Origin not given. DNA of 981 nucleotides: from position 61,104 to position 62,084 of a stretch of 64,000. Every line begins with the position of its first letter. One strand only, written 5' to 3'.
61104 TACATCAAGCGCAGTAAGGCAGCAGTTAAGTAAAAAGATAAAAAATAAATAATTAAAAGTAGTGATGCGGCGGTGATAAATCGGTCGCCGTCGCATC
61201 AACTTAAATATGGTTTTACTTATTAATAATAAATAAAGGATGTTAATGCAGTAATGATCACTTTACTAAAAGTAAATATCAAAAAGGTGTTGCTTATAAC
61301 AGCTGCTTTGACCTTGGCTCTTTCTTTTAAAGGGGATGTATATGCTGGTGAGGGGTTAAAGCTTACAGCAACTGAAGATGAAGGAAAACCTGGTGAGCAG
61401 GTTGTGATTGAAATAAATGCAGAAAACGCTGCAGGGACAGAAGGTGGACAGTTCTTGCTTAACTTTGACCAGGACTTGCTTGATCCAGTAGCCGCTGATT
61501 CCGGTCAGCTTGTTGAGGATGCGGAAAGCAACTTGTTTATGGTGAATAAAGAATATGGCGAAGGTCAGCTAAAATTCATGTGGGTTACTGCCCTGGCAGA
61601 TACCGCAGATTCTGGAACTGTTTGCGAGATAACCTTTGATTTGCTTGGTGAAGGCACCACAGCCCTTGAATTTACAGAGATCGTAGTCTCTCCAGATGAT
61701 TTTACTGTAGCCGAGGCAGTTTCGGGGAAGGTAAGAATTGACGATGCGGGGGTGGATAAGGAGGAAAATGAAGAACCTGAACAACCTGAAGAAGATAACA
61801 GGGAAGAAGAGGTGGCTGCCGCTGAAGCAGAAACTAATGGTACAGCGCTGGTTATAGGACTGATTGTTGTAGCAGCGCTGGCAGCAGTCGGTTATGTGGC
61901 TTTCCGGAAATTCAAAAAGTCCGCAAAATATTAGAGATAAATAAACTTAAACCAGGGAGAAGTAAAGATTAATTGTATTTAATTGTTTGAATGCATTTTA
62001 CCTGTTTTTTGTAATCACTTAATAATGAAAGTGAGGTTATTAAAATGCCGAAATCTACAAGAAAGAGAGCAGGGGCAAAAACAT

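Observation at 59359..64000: Non-cellulosomal cohesin-dockerin surface assembly system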

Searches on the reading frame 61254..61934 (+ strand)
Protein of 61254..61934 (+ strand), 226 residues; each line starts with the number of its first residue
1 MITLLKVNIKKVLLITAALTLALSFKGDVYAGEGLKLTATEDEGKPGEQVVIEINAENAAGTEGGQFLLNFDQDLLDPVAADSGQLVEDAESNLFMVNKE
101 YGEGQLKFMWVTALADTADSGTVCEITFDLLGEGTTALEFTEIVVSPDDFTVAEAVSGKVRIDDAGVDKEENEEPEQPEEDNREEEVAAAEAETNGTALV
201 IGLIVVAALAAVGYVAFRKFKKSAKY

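Call 5: search_protein_families(library=pfam, proteins=[window:61254-61934:+], max_evalue=0.01)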
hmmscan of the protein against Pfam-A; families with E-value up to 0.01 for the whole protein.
window:61254-61934:+ (226 aa): 1 family
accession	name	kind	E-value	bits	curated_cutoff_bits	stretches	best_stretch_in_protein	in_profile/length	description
PF00963.24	Cohesin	-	3.4e-11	43.9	24.1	1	36-149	2-123/139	Cohesin domain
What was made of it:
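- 61254..61934 (+): g3: signal peptide, cohesin (61359-61733), acidic low-complexity linker, C-terminal membrane helix (61845-61904) and basic tail. No sorting motif. Pfam Cohesin E 3e-11 (call 5).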

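Call 10: find_encoding_contigs(protein=window:61254-61934:+, flank=10000, max_places=6)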
Protein window:61254-61934:+ (226 aa): 14 contigs read that carry it; 6 places shown.
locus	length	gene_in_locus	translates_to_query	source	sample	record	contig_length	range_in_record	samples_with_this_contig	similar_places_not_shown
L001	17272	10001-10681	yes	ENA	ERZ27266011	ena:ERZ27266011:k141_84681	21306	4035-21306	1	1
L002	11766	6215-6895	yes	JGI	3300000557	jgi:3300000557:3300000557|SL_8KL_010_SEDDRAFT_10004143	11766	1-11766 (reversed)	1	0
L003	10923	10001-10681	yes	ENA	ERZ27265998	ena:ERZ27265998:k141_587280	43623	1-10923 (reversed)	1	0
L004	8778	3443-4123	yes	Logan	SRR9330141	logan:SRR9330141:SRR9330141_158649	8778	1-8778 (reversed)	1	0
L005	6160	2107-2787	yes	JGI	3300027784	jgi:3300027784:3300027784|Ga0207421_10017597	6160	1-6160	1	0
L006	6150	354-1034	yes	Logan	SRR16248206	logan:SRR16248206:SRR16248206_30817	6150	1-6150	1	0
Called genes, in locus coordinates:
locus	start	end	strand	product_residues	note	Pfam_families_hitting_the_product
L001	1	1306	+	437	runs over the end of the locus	PF00202:Aminotran_3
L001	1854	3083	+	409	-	PF01832:Glucosaminidase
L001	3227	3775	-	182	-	PF02887:PK_C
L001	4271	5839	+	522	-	-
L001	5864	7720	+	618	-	PF01832:Glucosaminidase, PF06347:SH3_4, PF08239:SH3_3, PF01520:Amidase_3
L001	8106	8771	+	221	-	-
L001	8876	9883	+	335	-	PF00963:Cohesin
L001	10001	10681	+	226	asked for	PF00963:Cohesin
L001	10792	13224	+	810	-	PF00404:Dockerin_1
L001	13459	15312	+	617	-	PF00404:Dockerin_1, PF07532:Big_4, PF18998:Flg_new_2 (weak), PF17735:BslA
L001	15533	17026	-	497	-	PF13522:GATase_6, PF13537:GATase_7, PF00733:Asn_synthase, PF02540:NAD_synthase (faint), PF00733:Asn_synthase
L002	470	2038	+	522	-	-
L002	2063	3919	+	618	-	PF01832:Glucosaminidase, PF06347:SH3_4, PF08239:SH3_3, PF01520:Amidase_3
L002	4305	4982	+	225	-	-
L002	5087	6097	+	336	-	PF00963:Cohesin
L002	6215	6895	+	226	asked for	PF00963:Cohesin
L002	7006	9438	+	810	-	PF00404:Dockerin_1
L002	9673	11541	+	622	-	PF00404:Dockerin_1, PF07532:Big_4, PF18998:Flg_new_2 (weak), PF17735:BslA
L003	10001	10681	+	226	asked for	PF00963:Cohesin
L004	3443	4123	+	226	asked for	PF00963:Cohesin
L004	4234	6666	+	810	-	PF00404:Dockerin_1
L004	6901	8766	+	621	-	PF00404:Dockerin_1, PF07532:Big_4, PF18998:Flg_new_2 (weak), PF17735:BslA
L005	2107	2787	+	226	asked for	PF00963:Cohesin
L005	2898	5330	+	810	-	PF00404:Dockerin_1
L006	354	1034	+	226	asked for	PF00963:Cohesin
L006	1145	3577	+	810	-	PF00404:Dockerin_1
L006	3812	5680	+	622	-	PF00404:Dockerin_1, PF07532:Big_4, PF18998:Flg_new_2 (weak), PF17735:BslA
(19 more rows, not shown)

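Call 12: search_protein_families(library=pfam, proteins=[L001:10792-13224:+, L001:13459-15312:+], max_evalue=0.1)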
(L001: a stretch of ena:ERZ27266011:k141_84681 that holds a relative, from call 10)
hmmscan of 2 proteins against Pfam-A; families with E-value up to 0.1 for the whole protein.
L001:10792-13224:+ (810 aa): 5 families
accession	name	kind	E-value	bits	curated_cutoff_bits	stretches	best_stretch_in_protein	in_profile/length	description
PF00404.24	Dockerin_1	-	2.9e-11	43.8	22.9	1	38-92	1-55/57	Dockerin type I domain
PF10989.13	DUF2808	-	0.0026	18.2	25.3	0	329-391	51-109/146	Protein of unknown function (DUF2808)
PF13205.12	Big_5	-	0.017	16.3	23.6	0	366-412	58-100/105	Bacterial Ig-like domain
PF13753.12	SWM_repeat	-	0.024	15.3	27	0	129-158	32-61/86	Putative flagellar system-associated repeat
PF19070.5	DUF5766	-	0.061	14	27.4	0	430-466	1-37/77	Family of unknown function (DUF5766)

L001:13459-15312:+ (617 aa): 5 families
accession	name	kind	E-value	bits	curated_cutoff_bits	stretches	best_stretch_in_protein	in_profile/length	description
PF00404.24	Dockerin_1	-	1.8e-13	50.9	22.9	1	42-96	1-55/57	Dockerin type I domain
PF17735.7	BslA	-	3.7e-11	43.5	38.7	1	304-420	2-114/121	Biofilm surface layer A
PF07532.17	Big_4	-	2e-09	37.3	22.1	1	113-172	1-55/59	Bacterial Ig-like domain (group 4)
PF18998.6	Flg_new_2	-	2.2e-08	34.4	23.6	1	242-294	15-70/73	Divergent InlB B-repeat domain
PF07495.19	Y_Y_Y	-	0.016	15.5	26.6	0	399-424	38-64/65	Y_Y_Y domain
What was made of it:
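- Cohesin and dockerin calls are above Pfam cut-offs (calls 5, 12).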

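Call 15: find_homologous_proteins(query=L001:10792-13224:+, max_evalue=0.001)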
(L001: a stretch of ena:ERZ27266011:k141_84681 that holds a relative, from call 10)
Query L001:10792-13224:+ (810 aa): 30 proteins with E <= 0.001 among 8000 candidates.
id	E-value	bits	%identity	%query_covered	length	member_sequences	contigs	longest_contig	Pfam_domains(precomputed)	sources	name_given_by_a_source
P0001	0.0e+0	1713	100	100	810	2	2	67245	PF00404.25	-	-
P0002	1.3e-272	925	62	99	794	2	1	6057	PF00404.25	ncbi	-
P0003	1.5e-243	829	54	100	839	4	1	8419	PF00404.25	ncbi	-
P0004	3.6e-243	828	55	100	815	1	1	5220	PF00404.25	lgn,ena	-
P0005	3.7e-205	702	47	87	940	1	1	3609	PF02469.28,PF13205.13,PF00404.25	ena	-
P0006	1.9e-203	696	48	100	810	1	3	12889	PF00404.25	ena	-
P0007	1.9e-200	686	46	87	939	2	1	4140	PF02469.28,PF00404.25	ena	-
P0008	9.4e-200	684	47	100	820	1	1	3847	PF00404.25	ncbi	-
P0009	2.3e-186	640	47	100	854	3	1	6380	PF00404.25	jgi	-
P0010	4.1e-185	636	47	100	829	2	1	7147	PF00404.25,PF13753.13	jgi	-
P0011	6.1e-112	394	38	99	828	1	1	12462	-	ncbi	-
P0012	4.1e-106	374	37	100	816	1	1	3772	PF00404.25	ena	-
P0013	1.4e-40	158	59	17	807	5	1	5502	PF00404.25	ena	-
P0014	2.3e-37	147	64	14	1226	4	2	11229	PF00404.25,PF18998.7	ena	-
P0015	3.9e-35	140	61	15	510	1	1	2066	PF00404.25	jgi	-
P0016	8.2e-35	139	61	15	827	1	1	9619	PF13205.13,PF00404.25,PF04234.19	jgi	-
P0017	3.2e-33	133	60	15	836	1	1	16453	PF13205.13,PF00404.25,PF04234.19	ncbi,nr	ncbi:MAG: Ig-like domain-containing protein [Bacillota bacterium]|nr:Ig-like domain-containing prote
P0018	6.6e-33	132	57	16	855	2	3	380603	PF13205.13,PF00404.25,PF04234.19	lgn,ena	-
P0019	4.2e-32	130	69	12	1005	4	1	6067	PF00404.25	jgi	-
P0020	2.9e-29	120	50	19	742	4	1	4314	PF00404.25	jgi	jgi:hypothetical protein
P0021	7.9e-29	119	56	16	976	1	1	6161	PF13205.13,PF00404.25,PF04234.19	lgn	-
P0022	3.0e-27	114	32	41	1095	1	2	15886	PF13205.13,PF00404.25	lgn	-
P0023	1.4e-26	111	49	17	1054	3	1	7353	PF00404.25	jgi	jgi:hypothetical protein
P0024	4.1e-24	103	53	16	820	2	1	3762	PF00404.25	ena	-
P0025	2.4e-23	101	41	21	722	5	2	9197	PF00404.25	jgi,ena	-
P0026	3.3e-23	100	42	19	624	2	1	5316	PF07532.18,PF17735.8,PF00404.25,PF18998.7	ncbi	-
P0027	9.9e-23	99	56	12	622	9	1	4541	PF07532.18,PF17735.8,PF00404.25,PF18998.7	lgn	-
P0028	1.3e-22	98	51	15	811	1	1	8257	PF07532.18,PF00404.25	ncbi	-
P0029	3.4e-20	90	47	17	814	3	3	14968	PF00404.25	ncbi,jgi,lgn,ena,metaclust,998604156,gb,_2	metaclust:\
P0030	8.2e-19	86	68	8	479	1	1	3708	PF07075.18,PF00404.25,PF20732.3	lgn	-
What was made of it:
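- Two g4 homologues carry a fasciclin domain (call 15).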

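Call 16: find_encoding_contigs(protein=P0011, flank=10000, max_places=2)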
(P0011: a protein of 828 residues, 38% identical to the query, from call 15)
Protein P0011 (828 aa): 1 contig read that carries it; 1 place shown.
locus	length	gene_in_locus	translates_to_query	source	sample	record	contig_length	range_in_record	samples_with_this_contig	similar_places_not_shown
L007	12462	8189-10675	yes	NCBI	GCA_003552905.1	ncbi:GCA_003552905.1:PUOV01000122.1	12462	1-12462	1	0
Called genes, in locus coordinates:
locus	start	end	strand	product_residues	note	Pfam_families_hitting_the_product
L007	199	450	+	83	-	PF02597:ThiS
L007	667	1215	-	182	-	PF02887:PK_C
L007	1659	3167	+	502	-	-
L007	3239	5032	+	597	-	PF01832:Glucosaminidase, PF08239:SH3_3, PF01520:Amidase_3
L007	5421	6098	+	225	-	-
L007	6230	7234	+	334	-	PF00963:Cohesin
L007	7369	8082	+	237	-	PF00963:Cohesin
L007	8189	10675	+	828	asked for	-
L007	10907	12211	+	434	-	PF00404:Dockerin_1, PF17936:Big_6 (faint)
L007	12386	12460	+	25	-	?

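Call 17: find_encoding_contigs(protein=P0006, flank=10000, max_places=2)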
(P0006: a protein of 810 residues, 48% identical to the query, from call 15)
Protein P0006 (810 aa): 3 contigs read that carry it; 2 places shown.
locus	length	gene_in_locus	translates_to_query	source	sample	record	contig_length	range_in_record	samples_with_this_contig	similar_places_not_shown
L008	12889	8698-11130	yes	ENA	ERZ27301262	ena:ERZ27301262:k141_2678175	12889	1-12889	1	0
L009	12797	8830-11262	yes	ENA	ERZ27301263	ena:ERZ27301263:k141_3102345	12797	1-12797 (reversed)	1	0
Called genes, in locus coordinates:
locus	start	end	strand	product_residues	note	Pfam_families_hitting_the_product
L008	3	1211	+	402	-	?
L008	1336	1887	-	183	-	PF02887:PK_C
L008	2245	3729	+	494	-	-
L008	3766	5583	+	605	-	PF01832:Glucosaminidase, PF06347:SH3_4 (weak), PF08239:SH3_3, PF01520:Amidase_3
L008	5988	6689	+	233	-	-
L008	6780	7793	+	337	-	PF00963:Cohesin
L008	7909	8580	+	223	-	PF00963:Cohesin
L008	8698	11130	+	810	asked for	PF00404:Dockerin_1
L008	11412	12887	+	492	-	?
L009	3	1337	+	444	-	?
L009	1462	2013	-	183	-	PF02887:PK_C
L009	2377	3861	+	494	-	-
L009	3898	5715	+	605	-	PF01832:Glucosaminidase, PF06347:SH3_4 (faint), PF08239:SH3_3, PF01520:Amidase_3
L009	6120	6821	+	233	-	-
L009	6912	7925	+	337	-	PF00963:Cohesin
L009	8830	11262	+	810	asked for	PF00404:Dockerin_1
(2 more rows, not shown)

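Call 18: find_encoding_contigs(protein=P0018, flank=10000, max_places=2)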
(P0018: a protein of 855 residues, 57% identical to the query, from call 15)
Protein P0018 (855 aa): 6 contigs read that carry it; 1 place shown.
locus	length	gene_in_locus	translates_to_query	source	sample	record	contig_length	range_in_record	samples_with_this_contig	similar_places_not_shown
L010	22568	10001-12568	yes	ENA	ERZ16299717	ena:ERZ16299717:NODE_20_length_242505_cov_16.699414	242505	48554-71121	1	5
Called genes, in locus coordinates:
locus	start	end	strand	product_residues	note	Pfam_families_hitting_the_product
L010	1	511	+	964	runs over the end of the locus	PF18676:MBG_2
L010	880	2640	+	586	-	-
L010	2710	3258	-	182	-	PF02887:PK_C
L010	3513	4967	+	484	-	PF05887:Trypan_PARP (weak)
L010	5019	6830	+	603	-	PF01832:Glucosaminidase, PF06347:SH3_4, PF08239:SH3_3, PF01520:Amidase_3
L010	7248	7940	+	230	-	-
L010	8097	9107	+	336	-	PF00963:Cohesin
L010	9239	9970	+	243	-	PF00963:Cohesin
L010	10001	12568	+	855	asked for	PF00404:Dockerin_1, PF04234:CopC (faint), PF13205:Big_5 (faint)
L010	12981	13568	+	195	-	-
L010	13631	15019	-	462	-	PF00939:Na_sulph_symp, PF03600:CitMHS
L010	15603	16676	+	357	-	PF03480:DctP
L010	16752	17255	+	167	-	PF04290:DctQ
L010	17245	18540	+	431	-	PF06808:DctM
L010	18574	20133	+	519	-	PF01144:CoA_trans, PF16957:Mal_decarbox_Al (faint)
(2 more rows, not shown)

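Call 25: find_related_loci(query=A1, collection=genome_contigs, flank=10000)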
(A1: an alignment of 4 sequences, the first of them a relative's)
Query A1 (335 aa) in genome_contigs; peptide patterns used: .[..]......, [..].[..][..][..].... (x = any residue, [..] = any of these).
193 stretches matched a pattern; 20 encode a relative of the query (tblastn E <= 1e-3); 20 distinct loci.
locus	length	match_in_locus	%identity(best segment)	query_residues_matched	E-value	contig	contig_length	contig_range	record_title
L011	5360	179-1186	100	1-335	0e+0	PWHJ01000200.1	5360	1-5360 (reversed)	MAG: Bacteroidetes bacterium isolate T1Sed10_131 T1-Sed10-C20207, whole genome shotgun sequence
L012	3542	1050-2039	71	1-331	3e-146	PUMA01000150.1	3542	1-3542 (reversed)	MAG: Desulfonatronospira sp. isolate B1Sed10_27m B1-Sed10-C45294, whole genome shotgun sequence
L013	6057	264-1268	70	1-335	2e-140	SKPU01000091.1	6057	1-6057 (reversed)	MAG: Syntrophomonadaceae bacterium isolate CSSed162cmA_393 CSSed16-2cmA-63002, whole genome shotgun sequence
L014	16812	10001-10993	71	1-331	2e-132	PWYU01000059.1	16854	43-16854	MAG: Syntrophomonadaceae bacterium isolate T3Sed10_148R1 T3-Sed10-C6664, whole genome shotgun sequence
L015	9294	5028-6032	67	1-335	7e-127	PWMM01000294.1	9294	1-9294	MAG: Syntrophomonadaceae bacterium isolate CSSed10_277R1 CS-Sed10-C20552, whole genome shotgun sequence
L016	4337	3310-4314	64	2-334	4e-121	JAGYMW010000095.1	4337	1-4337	MAG: Bacillota bacterium isolate M55B129 95, whole genome shotgun sequence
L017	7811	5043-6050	65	2-334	9e-119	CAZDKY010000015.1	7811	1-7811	MAG TPA_asm: uncultured Syntrophomonadaceae bacterium isolate SRP067234_co1_353 genome assembly, contig: k99_487392, who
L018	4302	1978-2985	59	1-335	8e-119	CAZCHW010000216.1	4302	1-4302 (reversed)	MAG TPA_asm: uncultured Syntrophomonadaceae bacterium isolate SRP241326_co3_172 genome assembly, contig: NODE_21644_leng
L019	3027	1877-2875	58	1-331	5e-120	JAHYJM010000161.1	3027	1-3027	MAG: Bacillota bacterium isolate KA22 NODE_11561_length_3027_cov_3.871379, whole genome shotgun sequence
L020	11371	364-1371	59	1-335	3e-113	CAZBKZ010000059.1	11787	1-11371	MAG TPA_asm: uncultured Syntrophomonadaceae bacterium isolate SRP241341_co1_200 genome assembly, contig: NODE_5878_lengt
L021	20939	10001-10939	61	1-312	7e-109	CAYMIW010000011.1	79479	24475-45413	MAG TPA_asm: uncultured Syntrophomonadaceae bacterium isolate SRP241326_co4_268 genome assembly, contig: NODE_521_length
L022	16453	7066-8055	63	6-333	5e-111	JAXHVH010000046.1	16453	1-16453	MAG: Bacillota bacterium isolate MAG72_tar_biofilm MAG72_46, whole genome shotgun sequence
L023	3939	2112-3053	59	24-334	2e-104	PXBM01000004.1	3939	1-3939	MAG: Syntrophomonadaceae bacterium isolate T3Sed10_25 T3-Sed10-C68951, whole genome shotgun sequence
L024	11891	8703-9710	55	1-330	7e-102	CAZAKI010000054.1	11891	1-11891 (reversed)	MAG TPA_asm: uncultured Syntrophomonadaceae bacterium isolate binchicken_co334_126 genome assembly, contig: NODE_9857_le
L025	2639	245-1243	55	1-334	6e-105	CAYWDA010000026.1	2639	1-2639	MAG TPA_asm: uncultured Syntrophomonadaceae bacterium isolate SRP067234_co1_27 genome assembly, contig: k99_450382, whol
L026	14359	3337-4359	50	1-335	2e-91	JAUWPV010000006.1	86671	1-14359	MAG: Bacillota bacterium isolate CSMAG_2485 CSMAG_2485_k141_169098_length_86671_cov_25.9781, whole genome shotgun sequen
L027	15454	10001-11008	52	1-331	5e-87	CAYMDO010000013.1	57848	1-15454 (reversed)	MAG TPA_asm: uncultured Syntrophomonadaceae bacterium isolate SRP257756_co1_217 genome assembly, contig: NODE_243_length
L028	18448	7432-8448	52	1-331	2e-81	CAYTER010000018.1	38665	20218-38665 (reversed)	MAG TPA_asm: uncultured Syntrophomonadaceae bacterium isolate binchicken_co168_36 genome assembly, contig: NODE_1783_len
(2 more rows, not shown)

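Call 34: search_solved_structures(query=window:61254-61934:+, max_evalue=1)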
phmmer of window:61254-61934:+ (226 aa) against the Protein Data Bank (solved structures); distinct sequences matched with E-value up to 1: 11.
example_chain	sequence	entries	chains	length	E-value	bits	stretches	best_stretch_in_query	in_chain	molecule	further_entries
2vn5_A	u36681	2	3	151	4e-05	26.9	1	31-130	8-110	SCAFFOLDING PROTEIN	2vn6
1g1k_A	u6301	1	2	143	0.00046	23.4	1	35-130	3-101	SCAFFOLDING PROTEIN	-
5nrk_A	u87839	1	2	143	0.00053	23.2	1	34-130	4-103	Endoglucanase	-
5nrm_A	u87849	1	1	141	0.00063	22.9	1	34-130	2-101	Endoglucanase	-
3kcp_A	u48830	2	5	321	0.039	17.1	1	38-103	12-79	Cellulosomal-scaffolding protein A | Cellulosome anchoring protein cohesin region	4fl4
3f2l_A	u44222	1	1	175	0.2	14.8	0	44-146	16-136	Cellulosomal scaffoldin adaptor protein B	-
1zv9_A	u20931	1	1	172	0.21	14.7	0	44-146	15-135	Cellulosomal scaffoldin adaptor protein B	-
1qzn_A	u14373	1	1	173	0.21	14.7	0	43-146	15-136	cellulosomal scaffoldin adaptor protein B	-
3bwz_A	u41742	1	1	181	0.24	14.5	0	44-145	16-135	Cellulosomal scaffoldin adaptor protein B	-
4uyp_A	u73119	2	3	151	0.26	14.4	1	42-128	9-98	Cellulosomal scaffoldin anchoring protein C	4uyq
3l8q_A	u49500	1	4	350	0.99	12.5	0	44-144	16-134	Cellulosomal scaffoldin adaptor protein B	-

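Call 35: search_solved_structures(query=L001:10792-13224:+, max_evalue=1, show_alignments=2)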
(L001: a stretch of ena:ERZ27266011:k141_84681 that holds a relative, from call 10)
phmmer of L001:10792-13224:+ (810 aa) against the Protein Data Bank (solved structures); distinct sequences matched with E-value up to 1: 41.
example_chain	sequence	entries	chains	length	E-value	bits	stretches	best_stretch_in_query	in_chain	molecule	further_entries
8x39_A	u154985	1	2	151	7.9e-10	41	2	38-101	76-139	Serine protease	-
8x3a_A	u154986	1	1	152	8.1e-10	40.9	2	38-101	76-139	Serine protease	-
4uyp_B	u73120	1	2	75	3.3e-08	35.6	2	73-104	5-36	Cellulosomal scaffoldin adaptor protein B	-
4uyq_B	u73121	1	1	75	3.3e-08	35.6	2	73-104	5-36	Cellulosomal scaffoldin adaptor protein B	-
4fl4_A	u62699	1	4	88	1e-07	33.9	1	35-101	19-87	Glycoside hydrolase family 9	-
2ccl_B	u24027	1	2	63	5.9e-07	31.5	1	38-97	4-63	ENDO-1,4-BETA-XYLANASE Y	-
1ohz_B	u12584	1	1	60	2.3e-06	29.5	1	38-97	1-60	ENDO-1,4-BETA-XYLANASE Y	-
4dh2_B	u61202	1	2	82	5.9e-06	28.2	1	37-102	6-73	Dockerin type 1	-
8zvk_A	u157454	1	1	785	7.7e-06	27.8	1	37-100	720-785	AaBgIC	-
4cj0_A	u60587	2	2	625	1.6e-05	26.8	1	38-101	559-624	ENDOGLUCANASE D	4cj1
1clc_A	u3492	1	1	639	1.6e-05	26.7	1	38-101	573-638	ENDOGLUCANASE CELD; EC: 3.2.1.4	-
1daq_A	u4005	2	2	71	2.9e-05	25.9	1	36-102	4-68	ENDOGLUCANASE SS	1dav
2mte_A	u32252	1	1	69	3.2e-05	25.7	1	37-102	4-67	Cellulose 1,4-beta-cellobiosidase (reducing end) CelS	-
6kg9_A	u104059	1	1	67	0.0002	23.1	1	37-88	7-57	And cellulose-binding endoglucanase family 9 CelL ortholog dockerin domain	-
5lxv_B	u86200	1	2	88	0.00024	22.8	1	38-102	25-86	Carbohydrate-binding protein WP_009985128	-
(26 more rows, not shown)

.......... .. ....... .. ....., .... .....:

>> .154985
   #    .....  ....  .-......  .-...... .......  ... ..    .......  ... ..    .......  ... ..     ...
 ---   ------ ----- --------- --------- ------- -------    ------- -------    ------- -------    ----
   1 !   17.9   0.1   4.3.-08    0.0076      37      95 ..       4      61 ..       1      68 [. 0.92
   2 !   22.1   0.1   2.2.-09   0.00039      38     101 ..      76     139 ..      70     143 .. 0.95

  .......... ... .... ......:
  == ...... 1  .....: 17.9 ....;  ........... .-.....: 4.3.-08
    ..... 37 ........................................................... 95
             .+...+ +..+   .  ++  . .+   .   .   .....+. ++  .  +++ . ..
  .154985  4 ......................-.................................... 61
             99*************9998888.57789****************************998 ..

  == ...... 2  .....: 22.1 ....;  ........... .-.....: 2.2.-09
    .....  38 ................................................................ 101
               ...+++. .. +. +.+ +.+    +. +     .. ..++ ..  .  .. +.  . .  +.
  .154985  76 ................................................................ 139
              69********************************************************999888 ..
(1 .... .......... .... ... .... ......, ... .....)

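Call 42: search_protein_families(library=ncbifam, proteins=[window:61254-61934:+, L001:10792-13224:+, L001:13459-15312:+], max_evalue=0.1)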
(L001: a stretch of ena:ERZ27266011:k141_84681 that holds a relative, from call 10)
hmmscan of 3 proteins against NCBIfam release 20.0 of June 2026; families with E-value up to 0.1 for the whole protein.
window:61254-61934:+ (226 aa): 5 families
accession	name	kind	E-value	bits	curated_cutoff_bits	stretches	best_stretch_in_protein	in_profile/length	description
NF058571.1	GVDTG_CTERM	domain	0.0056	17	29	1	189-219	13-43/44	GVDTG sorting domain-containing protein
NF038356.1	actino_DLW39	hypoth_equivalog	0.018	14.9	24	1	203-223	3-23/38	DLW-39 family protein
NF040942.2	hypo_ExtJ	equivalog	0.038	14.4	52.5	1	12-61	13-67/77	selenite/tellurite reduction operon protein ExtJ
NF045534.1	small_EYxxD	equivalog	0.056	13.2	29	0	203-226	13-35/37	EYxxD motif small membrane protein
TIGR03503.1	TIGR03503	hypoth_equivalog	0.073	12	305.6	1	145-221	300-373/374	TIGR03503 family protein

L001:10792-13224:+ (810 aa): 1 family
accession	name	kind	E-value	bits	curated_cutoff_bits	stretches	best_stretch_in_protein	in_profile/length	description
NF049990.1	CellobisidaseCelK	equivalog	1.6e-06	26.6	1700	1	38-100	829-889/889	cellulose 1,4-beta-cellobiosidase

L001:13459-15312:+ (617 aa): 1 family
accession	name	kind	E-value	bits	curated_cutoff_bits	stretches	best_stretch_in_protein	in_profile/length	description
NF049990.1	CellobisidaseCelK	equivalog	1.2e-09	36.9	1700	1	35-104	822-889/889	cellulose 1,4-beta-cellobiosidase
